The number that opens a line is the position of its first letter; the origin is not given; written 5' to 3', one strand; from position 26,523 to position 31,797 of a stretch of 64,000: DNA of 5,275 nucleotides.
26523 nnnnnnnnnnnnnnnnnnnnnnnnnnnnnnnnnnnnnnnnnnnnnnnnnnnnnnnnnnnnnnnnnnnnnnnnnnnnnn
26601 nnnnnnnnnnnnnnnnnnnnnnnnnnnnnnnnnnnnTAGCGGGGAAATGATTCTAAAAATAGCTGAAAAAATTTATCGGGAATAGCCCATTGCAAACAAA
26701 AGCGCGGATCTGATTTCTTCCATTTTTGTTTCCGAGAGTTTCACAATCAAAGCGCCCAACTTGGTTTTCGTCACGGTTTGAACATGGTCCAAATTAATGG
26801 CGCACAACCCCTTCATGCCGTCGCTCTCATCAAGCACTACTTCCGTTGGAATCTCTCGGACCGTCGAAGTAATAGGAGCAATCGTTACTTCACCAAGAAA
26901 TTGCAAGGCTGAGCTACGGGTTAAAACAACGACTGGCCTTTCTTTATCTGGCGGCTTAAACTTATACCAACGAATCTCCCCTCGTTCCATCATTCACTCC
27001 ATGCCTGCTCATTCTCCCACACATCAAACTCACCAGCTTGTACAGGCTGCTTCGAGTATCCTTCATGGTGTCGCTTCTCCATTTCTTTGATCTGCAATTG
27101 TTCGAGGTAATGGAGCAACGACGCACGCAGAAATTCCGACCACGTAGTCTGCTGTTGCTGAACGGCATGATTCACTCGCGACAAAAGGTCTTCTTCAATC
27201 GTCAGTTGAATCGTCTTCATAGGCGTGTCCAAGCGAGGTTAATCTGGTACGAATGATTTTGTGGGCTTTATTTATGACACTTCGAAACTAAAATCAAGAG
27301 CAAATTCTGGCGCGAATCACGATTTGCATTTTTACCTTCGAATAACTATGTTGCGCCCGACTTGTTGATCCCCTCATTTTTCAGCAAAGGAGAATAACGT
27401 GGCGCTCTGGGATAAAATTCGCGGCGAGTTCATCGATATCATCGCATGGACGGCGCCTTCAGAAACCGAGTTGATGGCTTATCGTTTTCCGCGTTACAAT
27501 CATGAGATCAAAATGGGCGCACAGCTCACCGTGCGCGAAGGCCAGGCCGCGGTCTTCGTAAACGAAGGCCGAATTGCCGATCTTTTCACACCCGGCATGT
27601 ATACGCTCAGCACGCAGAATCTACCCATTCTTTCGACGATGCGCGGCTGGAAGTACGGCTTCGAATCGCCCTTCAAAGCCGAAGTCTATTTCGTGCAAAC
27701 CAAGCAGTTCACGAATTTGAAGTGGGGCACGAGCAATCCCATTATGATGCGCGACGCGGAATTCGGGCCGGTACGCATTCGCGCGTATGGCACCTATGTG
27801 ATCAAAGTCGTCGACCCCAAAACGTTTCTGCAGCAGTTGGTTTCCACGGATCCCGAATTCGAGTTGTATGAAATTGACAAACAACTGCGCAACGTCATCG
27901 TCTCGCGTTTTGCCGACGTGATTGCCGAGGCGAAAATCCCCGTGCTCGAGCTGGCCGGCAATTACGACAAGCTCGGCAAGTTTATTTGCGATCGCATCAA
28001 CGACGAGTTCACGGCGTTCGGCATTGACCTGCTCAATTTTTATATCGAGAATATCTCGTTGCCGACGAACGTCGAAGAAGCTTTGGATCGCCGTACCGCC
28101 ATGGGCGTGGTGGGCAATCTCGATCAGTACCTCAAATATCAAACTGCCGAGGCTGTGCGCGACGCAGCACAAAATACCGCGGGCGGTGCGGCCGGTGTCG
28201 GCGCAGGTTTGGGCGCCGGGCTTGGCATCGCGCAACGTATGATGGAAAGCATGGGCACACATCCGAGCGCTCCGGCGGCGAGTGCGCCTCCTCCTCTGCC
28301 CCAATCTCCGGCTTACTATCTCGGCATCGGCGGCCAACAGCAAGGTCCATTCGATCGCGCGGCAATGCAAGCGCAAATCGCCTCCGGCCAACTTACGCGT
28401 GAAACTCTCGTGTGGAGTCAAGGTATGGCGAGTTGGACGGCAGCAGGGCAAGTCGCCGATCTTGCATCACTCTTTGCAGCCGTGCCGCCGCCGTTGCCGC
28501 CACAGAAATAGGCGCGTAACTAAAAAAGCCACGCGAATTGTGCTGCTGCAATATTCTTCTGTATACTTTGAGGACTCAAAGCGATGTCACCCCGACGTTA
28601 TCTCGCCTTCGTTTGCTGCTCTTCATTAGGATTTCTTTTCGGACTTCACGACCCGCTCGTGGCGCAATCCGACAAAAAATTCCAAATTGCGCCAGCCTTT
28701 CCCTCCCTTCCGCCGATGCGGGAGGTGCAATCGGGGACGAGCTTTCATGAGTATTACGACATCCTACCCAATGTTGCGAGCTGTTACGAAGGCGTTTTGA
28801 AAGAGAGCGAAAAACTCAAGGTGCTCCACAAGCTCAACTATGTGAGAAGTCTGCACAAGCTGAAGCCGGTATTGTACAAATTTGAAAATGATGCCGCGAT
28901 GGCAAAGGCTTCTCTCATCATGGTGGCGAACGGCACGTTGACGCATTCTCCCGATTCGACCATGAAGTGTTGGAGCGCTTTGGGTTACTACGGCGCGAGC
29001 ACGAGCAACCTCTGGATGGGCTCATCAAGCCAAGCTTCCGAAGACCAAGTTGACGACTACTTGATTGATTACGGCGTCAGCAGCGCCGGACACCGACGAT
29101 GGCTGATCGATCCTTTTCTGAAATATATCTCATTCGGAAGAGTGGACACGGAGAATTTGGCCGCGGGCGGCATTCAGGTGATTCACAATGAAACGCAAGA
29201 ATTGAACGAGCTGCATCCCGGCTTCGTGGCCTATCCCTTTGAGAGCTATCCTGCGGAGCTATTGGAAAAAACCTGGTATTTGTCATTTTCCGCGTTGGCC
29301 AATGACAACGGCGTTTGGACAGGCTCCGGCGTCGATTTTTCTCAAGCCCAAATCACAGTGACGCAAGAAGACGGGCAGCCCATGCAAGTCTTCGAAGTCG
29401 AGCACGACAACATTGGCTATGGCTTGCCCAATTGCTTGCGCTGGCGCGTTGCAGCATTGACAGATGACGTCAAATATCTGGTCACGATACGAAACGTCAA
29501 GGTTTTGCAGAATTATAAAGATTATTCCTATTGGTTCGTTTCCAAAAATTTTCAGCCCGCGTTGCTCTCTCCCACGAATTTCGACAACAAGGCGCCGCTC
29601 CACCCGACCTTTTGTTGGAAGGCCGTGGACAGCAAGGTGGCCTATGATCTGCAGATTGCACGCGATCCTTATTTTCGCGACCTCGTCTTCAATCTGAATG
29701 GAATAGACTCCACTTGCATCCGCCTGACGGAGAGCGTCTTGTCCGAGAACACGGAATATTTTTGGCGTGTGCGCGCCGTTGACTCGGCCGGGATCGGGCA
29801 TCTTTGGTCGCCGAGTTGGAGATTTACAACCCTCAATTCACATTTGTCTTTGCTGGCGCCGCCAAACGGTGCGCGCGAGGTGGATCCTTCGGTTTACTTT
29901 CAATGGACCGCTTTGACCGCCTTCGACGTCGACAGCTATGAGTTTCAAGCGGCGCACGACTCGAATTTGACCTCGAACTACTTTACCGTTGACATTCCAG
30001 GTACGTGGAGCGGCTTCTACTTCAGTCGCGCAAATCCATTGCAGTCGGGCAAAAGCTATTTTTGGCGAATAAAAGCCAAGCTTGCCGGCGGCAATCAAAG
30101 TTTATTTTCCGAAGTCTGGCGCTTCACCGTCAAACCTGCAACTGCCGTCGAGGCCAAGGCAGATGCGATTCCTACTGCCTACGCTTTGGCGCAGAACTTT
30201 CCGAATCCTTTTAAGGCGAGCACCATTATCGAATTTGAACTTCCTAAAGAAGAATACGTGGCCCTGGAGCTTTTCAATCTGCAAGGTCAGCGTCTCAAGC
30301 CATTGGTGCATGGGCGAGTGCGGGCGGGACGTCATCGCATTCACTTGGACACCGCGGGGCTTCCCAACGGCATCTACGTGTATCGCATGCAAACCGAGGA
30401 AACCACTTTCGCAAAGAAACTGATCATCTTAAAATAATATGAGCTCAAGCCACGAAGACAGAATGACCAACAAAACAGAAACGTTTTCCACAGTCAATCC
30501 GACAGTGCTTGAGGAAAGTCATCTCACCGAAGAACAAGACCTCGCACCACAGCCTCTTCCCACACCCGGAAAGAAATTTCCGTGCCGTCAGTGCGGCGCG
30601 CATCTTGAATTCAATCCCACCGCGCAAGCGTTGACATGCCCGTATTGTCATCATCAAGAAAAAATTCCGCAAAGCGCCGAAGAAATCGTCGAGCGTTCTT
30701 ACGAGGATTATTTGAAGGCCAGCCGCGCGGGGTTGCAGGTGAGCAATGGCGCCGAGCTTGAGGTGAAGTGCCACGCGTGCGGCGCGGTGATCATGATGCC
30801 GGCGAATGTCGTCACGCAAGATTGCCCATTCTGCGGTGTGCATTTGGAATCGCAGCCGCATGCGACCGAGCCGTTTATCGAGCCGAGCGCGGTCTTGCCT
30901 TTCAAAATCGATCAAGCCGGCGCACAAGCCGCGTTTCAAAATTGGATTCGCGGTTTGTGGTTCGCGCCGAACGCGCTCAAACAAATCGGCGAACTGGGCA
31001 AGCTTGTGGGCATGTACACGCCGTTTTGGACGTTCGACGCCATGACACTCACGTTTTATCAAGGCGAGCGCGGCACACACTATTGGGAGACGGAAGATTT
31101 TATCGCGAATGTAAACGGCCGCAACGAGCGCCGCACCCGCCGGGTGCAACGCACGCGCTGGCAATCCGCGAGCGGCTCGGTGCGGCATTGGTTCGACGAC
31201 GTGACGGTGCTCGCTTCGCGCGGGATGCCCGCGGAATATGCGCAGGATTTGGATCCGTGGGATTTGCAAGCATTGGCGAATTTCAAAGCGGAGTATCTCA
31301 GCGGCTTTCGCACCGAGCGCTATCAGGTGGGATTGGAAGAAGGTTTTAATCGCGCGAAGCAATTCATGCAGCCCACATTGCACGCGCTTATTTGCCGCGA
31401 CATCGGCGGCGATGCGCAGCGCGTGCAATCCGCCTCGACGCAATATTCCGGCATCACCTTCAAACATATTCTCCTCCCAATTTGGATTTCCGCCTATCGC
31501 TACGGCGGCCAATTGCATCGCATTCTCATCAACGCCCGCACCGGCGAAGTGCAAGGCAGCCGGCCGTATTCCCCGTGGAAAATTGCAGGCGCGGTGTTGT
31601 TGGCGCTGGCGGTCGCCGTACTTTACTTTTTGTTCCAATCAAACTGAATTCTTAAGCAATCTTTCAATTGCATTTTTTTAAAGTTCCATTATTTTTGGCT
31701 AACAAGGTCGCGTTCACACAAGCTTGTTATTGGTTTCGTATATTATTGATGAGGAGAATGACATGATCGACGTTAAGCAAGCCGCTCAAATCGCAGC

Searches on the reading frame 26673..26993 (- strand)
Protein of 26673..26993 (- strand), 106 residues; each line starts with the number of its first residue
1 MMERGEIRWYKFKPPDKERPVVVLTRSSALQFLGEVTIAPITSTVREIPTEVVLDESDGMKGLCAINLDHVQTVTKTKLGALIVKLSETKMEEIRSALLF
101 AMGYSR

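Call 3: search_protein_families(library=pfam, proteins=[window:26673-26993:-], max_evalue=1)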
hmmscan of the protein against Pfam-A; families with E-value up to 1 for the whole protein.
window:26673-26993:- (106 aa): 1 family
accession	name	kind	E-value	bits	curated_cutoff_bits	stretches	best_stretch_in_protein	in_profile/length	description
PF02452.23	PemK_toxin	-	2.4e-16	60.3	23.1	1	3-98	1-105/109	PemK-like, MazF-like toxin of type II toxin-antitoxin system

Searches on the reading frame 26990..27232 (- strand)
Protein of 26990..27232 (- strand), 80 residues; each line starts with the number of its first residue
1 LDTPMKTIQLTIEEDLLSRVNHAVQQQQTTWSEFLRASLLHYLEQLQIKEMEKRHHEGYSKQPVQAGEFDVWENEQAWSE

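Call 3: search_protein_families(library=pfam, proteins=[window:26990-27232:-], max_evalue=1)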
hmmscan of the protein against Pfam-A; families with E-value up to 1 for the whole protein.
window:26990-27232:- (80 aa): 3 families
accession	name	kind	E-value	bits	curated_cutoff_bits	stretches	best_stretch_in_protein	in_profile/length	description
PF01402.27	RHH_1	-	0.00059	20.1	20.5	1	8-45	2-39/39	Ribbon-helix-helix protein, copG family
PF19807.5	DUF6290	-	0.02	15.5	27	1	5-45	1-41/72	Family of unknown function (DUF6290)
PF12441.14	CopG_antitoxin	-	0.045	14.9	28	1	5-39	42-76/79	CopG antitoxin of type II toxin-antitoxin system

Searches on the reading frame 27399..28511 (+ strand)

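Call 3: search_protein_families(library=pfam, proteins=[window:27399-28511:+], max_evalue=1)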
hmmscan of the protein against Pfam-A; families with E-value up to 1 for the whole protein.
window:27399-28511:+ (370 aa): 4 families
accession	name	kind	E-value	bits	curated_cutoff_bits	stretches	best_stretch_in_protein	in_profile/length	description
PF13421.11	Band_7_1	-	6.8e-100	333.4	24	1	28-237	2-211/211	SPFH domain-Band 7 family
PF14237.11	GYF_2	-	4.3e-20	71.7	25.8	1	306-355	1-50/50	GYF domain 2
PF01145.31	Band_7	-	4.6e-18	66.3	23.6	1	44-239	2-165/176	SPFH domain / Band 7 family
PF02213.21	GYF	-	0.003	17.7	25.7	1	306-346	2-42/45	GYF domain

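Call 4: search_protein_families(library=padloc, proteins=[window:27399-28511:+], max_evalue=1)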
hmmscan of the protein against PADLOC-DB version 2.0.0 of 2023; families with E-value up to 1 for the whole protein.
window:27399-28511:+ (370 aa): 0 families

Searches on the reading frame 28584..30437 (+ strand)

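Call 3: search_protein_families(library=pfam, proteins=[window:28584-30437:+], max_evalue=1)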
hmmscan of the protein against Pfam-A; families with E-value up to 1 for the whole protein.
window:28584-30437:+ (617 aa): 6 families
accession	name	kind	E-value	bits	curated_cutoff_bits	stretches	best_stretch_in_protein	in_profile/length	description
PF25788.1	Ig_Rha78A_N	-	4.5e-10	40.2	27.4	2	340-416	19-101/105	Rha78A-like, N-terminal immunoglobulin domain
PF18962.6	Por_Secre_tail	-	6e-10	39.7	27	1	539-615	2-75/75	Secretion system C-terminal sorting domain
PF00188.32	CAP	-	0.00042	21.6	21.1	1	82-191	2-107/117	Cysteine-rich secretory protein family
PF00041.27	fn3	-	0.0071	17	25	0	384-410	54-79/84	Fibronectin type III domain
PF16656.11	Pur_ac_phosph_N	-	0.041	14.9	30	1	386-416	68-93/93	Purple acid Phosphatase, N-terminal domain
PF08465.15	Herpes_TK_C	-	0.22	11.7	21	1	467-480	2-15/33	Thymidine kinase from Herpesvirus C-terminal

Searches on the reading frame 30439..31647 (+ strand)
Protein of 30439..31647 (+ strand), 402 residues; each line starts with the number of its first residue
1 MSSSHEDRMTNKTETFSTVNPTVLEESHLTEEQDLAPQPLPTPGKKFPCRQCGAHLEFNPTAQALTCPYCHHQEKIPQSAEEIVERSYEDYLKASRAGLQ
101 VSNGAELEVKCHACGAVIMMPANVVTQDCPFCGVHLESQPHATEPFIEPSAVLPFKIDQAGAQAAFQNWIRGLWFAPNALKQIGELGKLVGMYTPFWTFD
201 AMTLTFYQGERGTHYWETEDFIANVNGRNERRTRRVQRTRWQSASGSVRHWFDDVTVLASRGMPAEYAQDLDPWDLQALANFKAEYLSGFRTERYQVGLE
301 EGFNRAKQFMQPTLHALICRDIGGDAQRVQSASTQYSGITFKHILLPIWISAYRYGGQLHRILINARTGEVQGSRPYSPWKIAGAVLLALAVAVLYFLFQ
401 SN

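Call 3: search_protein_families(library=pfam, proteins=[window:30439-31647:+], max_evalue=1)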
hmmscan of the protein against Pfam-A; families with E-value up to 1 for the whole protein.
window:30439-31647:+ (402 aa): 25 families
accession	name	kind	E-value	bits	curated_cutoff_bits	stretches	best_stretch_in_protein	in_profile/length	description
PF23548.1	Zn_ribbon_FGT1_2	-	3.6e-06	26.9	27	1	109-140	3-34/35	FORGETTER1 second zinc ribbon domain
PF01155.25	HypA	-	0.00022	21.6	28.9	2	45-83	69-105/112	Hydrogenase/urease nickel incorporation, metallochaperone, hypA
PF07295.17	DUF1451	-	0.0049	17.5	26.1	1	46-74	113-141/146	Zinc-ribbon containing domain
PF06221.18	zf-C2HC5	-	0.014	15.8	25.8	1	109-139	18-47/54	Putative zinc finger motif, C2HC5-type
PF08271.17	Zn_Ribbon_TF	-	0.014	15.3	29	0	48-70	2-25/43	TFIIB zinc-binding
PF12773.13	DZR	-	0.019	15.6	27.3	1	47-73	13-33/45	Double zinc ribbon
PF21344.3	Zn_ribbon_LysW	-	0.028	14.5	27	1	109-137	1-32/46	Alpha-aminoadipate carrier protein LysW-like, globular domain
PF23146.2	Zf_IFT144_1st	-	0.054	13.8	27.5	0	126-136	4-14/25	IFT144, first zinc finger domain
PF24333.1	DUF7501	-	0.089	13.4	27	0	126-139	10-23/58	Family of unknown function (DUF7501)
PF13248.11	Zn_ribbon_3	-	0.09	12.7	27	0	47-70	3-22/26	zinc-ribbon domain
PF04810.20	zf-Sec23_Sec24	-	0.12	12.9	25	0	49-78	4-37/39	Sec23/Sec24 zinc finger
PF23458.2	DUF7130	-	0.12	12.8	35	1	102-137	47-81/89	Domain of unknown function (DUF7130)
PF07754.17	HVO_2753_ZBP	-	0.12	12.6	33.2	1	111-133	1-23/46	Small zinc finger protein HVO_2753-like, Zn-binding pocket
PF02150.21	Zn_ribbon_RPB9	-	0.13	12.6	25.2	0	46-58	21-33/36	RNA polymerases M/15 Kd subunit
PF07191.17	Zn_ribbon_6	-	0.16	12.4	25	0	49-76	3-28/67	Double zinc ribbon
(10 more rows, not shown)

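Call 4: search_protein_families(library=padloc, proteins=[window:30439-31647:+], max_evalue=1)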
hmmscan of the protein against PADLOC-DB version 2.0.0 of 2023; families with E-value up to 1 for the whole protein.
window:30439-31647:+ (402 aa): 3 families
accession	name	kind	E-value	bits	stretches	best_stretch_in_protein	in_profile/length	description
PDLC01691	Cas12f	-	0.03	12.2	1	93-135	271-314/332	CAS-V-F; effector__SPE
PDLC05059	PDC-S64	-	0.21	8.5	0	94-138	185-229/339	-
PDLC04447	PDC-M14A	-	0.91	7.9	0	105-135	120-150/152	-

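Call 7: search_protein_families(library=ncbifam, proteins=[window:30439-31647:+], max_evalue=1)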
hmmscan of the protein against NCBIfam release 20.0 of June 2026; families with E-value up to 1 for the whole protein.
window:30439-31647:+ (402 aa): 14 families
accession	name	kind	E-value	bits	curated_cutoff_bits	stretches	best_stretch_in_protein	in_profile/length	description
NF011481.0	PRK14890.1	equivalog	0.0063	16.5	61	1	108-134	9-35/61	putative Zn-ribbon RNA-binding protein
NF001607.0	PRK00398.1-4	equivalog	0.01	15.5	89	0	48-71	11-35/53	DNA-directed RNA polymerase subunit P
NF041070.1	carrier_LysW_Arch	domain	0.018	15.1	75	1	108-137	2-34/57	alpha-aminoadipate/glutamate carrier protein LysW/ArgW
NF001387.0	PRK00279.2-5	equivalog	0.023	14.3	373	1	49-114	128-196/224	adenylate kinase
TIGR02605.1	CxxC_CxxC_SSSS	subfamily_domain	0.063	13.4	31.3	0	110-143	7-44/52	FmdB family zinc ribbon protein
NF004069.0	PRK05580.2-1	equivalog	0.16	10.3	767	1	45-83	339-377/612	primosomal protein N'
NF001606.0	PRK00398.1-3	equivalog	0.25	11.2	72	0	47-72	3-27/44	DNA-directed RNA polymerase subunit P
NF004068.0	PRK05580.1-5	equivalog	0.32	9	1249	1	48-91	509-552/795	primosomal protein N'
NF004072.0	PRK05580.2-4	equivalog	0.37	9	1030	1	44-85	362-403/648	primosomal protein N'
NF001608.0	PRK00398.1-6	equivalog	0.4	10.5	84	0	108-133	3-28/46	DNA-directed RNA polymerase subunit P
TIGR00595.1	priA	equivalog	0.71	8.4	230.35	1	45-81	224-260/509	replication restart helicase PriA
NF004067.0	PRK05580.1-4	equivalog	0.75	8.1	763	1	47-80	448-481/737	primosomal protein N'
NF034126.3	PRK09521.1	equivalog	0.92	9.3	90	1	49-75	147-171/180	exosome complex RNA-binding protein Csl4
NF041909.1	HVO_2753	equivalog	0.93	9.4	80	0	108-136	9-36/59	HVO_2753 family zinc finger protein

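Call 8: search_protein_families(library=phrogs, proteins=[window:30439-31647:+], max_evalue=1)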
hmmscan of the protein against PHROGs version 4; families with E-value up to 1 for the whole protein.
window:30439-31647:+ (402 aa): 18 families
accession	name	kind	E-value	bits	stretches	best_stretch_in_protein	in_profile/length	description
phrog_4875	-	unknown function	1.8e-08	35.4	2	103-140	7-44/77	-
phrog_6739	-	unknown function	0.0026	19.1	1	48-75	124-151/158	-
phrog_559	-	DNA, RNA and nucleotide metabolism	0.0043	16.9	1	52-133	219-304/607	HNH endonuclease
phrog_4852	-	unknown function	0.0083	16.8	0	106-144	11-47/194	-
phrog_6422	-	moron, auxiliary metabolic gene and host takeover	0.011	17.1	0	48-102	9-68/120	Lar-like restriction alleviation protein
phrog_16989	-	moron, auxiliary metabolic gene and host takeover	0.067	14.2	1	109-174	7-64/122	membrane protein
phrog_4218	-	DNA, RNA and nucleotide metabolism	0.077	13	1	49-76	271-300/333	anaerobic ribonucleoside reductase large subunit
phrog_1494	-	unknown function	0.08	13.1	1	62-141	147-214/226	-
phrog_15404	-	unknown function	0.091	14.2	0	48-83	9-44/89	-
phrog_8315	-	unknown function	0.12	13.7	1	49-93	10-52/62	-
phrog_2834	-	unknown function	0.14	13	0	59-80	44-65/78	-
phrog_1271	-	DNA, RNA and nucleotide metabolism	0.14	12.5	1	33-133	171-219/361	HNH endonuclease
phrog_8013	-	unknown function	0.16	12.9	1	42-76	128-162/231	-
phrog_6417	-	other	0.16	12.9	1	102-127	21-46/68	translational regulator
phrog_6586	-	unknown function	0.4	11.5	0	48-82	5-42/129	-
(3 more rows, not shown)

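Call 75: find_related_loci(query=window:30439-31644:+, collection=metagenome_contigs, flank=4000)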
Query window:30439-31644:+ (402 aa) in metagenome_contigs; peptide patterns used: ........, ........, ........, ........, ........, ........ (x = any residue, [..] = any of these).
131 stretches matched a pattern; 100 encode a relative of the query (tblastn E <= 1e-3); the best 80 are kept; 80 distinct loci.
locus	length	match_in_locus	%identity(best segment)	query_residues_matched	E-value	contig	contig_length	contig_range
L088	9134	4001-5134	86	25-402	0e+0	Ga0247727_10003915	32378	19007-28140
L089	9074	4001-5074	86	25-382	0e+0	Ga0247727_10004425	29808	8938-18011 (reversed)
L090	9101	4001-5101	66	35-401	2e-172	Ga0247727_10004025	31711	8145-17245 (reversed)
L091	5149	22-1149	65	27-402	6e-170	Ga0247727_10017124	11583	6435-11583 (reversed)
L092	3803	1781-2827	67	35-383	2e-175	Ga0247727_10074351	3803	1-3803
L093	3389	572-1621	67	35-384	1e-174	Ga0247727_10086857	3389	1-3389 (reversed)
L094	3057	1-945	67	88-402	8e-157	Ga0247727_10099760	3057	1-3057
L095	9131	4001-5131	46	17-395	1e-115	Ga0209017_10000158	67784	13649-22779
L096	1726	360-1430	48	41-395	8e-123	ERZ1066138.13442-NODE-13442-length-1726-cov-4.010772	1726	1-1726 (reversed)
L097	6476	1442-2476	47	41-383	3e-113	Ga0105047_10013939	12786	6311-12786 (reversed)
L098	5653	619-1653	47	41-383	3e-113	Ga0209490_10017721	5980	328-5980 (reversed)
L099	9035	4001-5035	47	41-383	3e-113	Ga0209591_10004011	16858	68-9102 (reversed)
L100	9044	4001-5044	48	41-387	8e-110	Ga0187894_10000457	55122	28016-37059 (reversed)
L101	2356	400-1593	45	7-397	4e-114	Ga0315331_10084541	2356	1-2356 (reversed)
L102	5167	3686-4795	45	15-382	1e-108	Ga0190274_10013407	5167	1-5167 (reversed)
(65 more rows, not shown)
